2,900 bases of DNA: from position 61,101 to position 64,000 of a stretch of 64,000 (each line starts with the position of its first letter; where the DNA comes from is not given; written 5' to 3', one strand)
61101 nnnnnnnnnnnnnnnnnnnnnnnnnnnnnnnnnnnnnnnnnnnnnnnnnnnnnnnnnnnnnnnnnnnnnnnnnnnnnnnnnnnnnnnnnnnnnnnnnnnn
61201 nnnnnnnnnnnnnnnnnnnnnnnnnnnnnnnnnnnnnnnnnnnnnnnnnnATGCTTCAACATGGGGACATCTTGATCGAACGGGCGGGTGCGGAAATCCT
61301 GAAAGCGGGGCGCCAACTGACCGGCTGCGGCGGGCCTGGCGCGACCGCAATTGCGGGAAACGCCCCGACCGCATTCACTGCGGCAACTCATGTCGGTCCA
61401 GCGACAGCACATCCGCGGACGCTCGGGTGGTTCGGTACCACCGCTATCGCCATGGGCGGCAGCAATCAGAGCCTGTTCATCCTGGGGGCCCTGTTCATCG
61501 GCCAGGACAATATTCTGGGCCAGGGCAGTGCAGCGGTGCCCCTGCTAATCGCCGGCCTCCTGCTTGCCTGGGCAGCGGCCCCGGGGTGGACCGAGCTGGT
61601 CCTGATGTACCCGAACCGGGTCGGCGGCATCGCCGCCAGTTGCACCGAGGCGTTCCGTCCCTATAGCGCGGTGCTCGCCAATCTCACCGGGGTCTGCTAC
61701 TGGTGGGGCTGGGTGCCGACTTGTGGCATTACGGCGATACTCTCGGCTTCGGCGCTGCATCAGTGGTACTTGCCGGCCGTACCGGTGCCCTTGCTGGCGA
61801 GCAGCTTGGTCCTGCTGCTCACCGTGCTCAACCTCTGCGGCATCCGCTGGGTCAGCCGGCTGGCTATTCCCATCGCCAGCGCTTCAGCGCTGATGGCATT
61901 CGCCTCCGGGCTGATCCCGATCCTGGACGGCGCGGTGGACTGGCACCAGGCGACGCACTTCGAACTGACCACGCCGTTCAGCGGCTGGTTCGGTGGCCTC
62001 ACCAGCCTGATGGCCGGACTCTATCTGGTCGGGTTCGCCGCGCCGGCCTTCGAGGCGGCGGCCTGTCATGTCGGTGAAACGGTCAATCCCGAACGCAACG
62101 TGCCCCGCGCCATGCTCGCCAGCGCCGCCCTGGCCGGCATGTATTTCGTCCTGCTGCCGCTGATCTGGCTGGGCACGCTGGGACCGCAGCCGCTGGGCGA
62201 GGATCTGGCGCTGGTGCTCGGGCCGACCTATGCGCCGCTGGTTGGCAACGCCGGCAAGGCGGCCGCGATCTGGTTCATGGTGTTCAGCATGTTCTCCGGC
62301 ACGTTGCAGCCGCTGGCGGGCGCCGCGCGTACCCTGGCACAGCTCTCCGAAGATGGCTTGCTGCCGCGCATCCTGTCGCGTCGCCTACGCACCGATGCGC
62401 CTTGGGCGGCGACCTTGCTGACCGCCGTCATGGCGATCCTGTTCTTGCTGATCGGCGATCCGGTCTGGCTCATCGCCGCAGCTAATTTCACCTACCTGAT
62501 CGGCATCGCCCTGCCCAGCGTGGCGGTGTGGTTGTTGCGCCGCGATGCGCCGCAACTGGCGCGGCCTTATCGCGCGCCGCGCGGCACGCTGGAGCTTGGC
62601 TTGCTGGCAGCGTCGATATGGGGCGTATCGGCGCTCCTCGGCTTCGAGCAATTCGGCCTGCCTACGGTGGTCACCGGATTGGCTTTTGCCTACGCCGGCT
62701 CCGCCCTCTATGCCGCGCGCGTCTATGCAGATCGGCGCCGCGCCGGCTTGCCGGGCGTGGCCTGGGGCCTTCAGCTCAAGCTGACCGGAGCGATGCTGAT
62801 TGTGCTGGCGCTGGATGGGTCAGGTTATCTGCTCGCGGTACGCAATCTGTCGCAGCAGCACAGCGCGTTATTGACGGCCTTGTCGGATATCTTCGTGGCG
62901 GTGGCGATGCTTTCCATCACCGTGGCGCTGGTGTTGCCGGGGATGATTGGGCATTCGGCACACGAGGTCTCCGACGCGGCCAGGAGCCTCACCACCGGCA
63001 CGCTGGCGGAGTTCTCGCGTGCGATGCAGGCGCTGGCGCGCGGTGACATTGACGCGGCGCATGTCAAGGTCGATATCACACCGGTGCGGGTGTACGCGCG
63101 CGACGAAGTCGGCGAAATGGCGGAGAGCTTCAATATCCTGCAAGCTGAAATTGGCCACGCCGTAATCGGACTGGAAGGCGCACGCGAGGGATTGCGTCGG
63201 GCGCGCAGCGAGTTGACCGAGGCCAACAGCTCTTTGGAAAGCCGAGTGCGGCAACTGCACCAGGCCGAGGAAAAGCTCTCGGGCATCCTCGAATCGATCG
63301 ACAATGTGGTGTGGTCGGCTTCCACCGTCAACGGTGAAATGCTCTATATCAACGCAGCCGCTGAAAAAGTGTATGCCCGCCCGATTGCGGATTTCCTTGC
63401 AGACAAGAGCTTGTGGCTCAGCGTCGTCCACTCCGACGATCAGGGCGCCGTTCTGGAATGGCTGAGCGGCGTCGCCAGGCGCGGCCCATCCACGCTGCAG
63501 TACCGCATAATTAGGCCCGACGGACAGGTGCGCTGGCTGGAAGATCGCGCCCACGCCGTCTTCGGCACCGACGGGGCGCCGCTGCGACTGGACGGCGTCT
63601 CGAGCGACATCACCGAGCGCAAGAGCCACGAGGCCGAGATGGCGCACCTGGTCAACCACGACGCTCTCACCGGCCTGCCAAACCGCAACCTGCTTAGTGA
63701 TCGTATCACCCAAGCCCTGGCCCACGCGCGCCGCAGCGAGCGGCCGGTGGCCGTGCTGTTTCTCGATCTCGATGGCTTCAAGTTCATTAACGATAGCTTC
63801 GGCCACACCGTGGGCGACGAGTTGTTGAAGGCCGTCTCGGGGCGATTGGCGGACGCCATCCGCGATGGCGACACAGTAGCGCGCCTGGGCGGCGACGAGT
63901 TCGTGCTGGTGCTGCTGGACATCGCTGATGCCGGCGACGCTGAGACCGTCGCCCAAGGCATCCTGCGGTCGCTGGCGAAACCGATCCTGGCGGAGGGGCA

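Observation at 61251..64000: Amino-acid permease fused to HAMP-PAS-GGDEF: a transporter-sensor for c-di-GMP signalling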

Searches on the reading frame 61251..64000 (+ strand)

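Call 3: search_protein_families(library=pfam, proteins=[window:61251-64000:+], max_evalue=0.01)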
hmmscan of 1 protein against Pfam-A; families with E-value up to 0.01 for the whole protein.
window:61251-64000:+ (916 aa): 7 families
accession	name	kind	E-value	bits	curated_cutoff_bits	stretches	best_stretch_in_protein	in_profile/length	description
PF00990.26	GGDEF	-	3.5e-35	121.6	23.8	1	802-913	2-115/161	Diguanylate cyclase, GGDEF domain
PF13520.12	AA_permease_2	-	7.5e-35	121.1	27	1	58-454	1-390/427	Amino acid permease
PF00324.27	AA_permease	-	1.6e-17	63.8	24.6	1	81-407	15-353/470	Amino acid permease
PF08447.18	PAS_3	-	4e-13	49.9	25.6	1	698-783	2-88/89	PAS fold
PF00672.30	HAMP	-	6.1e-07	30.1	25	1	584-634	9-51/53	HAMP domain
PF00989.32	PAS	-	4.4e-06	27.1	22.6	1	675-777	2-103/113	PAS fold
PF08448.16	PAS_4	-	0.00016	22.3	23.1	1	694-791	14-109/110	PAS fold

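Call 4: search_protein_families(library=ncbifam, proteins=[window:61251-64000:+], max_evalue=0.01)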
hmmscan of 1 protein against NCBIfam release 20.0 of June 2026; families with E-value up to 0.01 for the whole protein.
window:61251-64000:+ (916 aa): 42 families (the best 25 are shown)
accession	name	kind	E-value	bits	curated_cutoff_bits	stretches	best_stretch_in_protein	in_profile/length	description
NF045675.1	PhdiestaseDibA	equivalog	7.2e-40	136.9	980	1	767-913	169-315/623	phosphodiesterase DibA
NF007423.1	PRK09966.1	equivalog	1.5e-39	136.1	325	1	790-914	228-352/390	diguanylate cyclase DgcN/YfiN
NF053781.1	cdiGMPphdstlr2612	equivalog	7.8e-39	133.1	1600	2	773-913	812-953/1268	Tlr1612 family c-di-GMP phosphodiesterase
NF053774.1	TmaoPremMsil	equivalog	2.8e-37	128.6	690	2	182-493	148-470/520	trimethylamine N-oxide permease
NF007298.0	PRK09776.1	equivalog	6e-37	127.1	1135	2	796-908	679-790/1111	diguanylate cyclase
NF007474.0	PRK10060.1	equivalog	1.1e-30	106.4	782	1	785-912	221-345/663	cyclic di-GMP phosphodiesterase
TIGR00254.1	GGDEF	domain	5e-30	104.4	37.4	1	799-902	3-105/168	diguanylate cyclase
NF038266.1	diguan_SiaD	equivalog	1.2e-28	100.1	290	1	795-909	88-201/252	biofilm regulation diguanylate cyclase SiaD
NF051473.1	DigCycDgcsShew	equivalog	2e-27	96.3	400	1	796-910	130-242/291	diguanylate cyclase DgcS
NF007135.0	PRK09581.1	equivalog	2e-26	92.8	474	1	798-909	289-399/457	PleD family two-component system response regulator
NF007380.0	PRK09894.1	equivalog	7.3e-25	87.9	256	1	798-902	126-227/296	diguanylate cyclase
NF040885.1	diguan_DgcJ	equivalog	1.3e-22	80.3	500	1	804-909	344-448/493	diguanylate cyclase DgcJ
NF011955.1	PRK15426.1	equivalog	3e-21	75.2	408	1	802-906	399-502/564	cellulose biosynthesis regulator diguanylate cyclase DgcQ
NF047654.1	DiguCycDgcRLepto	equivalog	4.6e-21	75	500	1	797-900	129-231/295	diguanylate cyclase DgcR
NF008467.0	PRK11359.1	equivalog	2.5e-18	65.4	857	1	789-914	364-485/800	oxygen-sensing cyclic-di-GMP phosphodiesterase DosP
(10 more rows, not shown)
